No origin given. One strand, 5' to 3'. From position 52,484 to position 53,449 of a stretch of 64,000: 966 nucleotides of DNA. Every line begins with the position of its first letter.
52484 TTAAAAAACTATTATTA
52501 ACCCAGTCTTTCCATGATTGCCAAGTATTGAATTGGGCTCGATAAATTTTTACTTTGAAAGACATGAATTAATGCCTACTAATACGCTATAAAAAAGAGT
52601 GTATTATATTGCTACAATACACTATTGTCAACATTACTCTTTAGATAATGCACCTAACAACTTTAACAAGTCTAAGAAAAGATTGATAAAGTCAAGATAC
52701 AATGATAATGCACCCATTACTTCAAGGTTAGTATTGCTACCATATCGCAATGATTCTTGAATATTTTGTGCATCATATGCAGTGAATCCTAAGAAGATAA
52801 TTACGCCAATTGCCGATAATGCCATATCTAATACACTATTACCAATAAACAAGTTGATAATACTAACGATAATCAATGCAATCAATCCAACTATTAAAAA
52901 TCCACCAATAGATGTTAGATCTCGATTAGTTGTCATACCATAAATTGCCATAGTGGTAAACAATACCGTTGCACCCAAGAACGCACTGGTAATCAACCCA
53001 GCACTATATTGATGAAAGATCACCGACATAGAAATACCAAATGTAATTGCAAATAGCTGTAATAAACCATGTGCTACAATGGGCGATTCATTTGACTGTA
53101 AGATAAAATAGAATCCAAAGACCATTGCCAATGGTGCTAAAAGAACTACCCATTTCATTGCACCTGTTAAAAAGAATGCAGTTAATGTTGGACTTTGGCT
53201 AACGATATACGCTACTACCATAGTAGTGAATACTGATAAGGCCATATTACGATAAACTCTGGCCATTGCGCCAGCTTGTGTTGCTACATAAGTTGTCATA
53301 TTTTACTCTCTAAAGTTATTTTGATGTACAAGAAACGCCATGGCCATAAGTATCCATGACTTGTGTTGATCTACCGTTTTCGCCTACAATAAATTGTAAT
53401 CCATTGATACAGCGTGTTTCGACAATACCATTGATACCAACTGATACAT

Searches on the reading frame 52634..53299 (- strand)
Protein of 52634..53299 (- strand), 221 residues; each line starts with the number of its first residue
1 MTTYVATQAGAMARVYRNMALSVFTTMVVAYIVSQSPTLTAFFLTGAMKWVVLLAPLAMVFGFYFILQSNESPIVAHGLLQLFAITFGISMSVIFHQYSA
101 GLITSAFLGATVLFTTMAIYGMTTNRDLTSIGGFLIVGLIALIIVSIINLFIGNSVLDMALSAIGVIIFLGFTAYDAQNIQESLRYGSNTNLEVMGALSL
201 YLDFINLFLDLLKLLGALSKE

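Call 18: search_protein_families(library=pfam, proteins=[window:52634-53299:-], max_evalue=0.01)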
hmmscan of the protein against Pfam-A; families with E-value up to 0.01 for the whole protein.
window:52634-53299:- (221 aa): 2 families
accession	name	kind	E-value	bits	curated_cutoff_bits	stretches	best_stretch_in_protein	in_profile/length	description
PF01027.25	Bax1-I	-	1.1e-51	176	34.1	1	12-215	4-207/207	Inhibitor of apoptosis-promoting Bax1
PF12811.12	BaxI_1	-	4.3e-05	23.7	26.2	1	22-218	37-231/233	Bax inhibitor 1 like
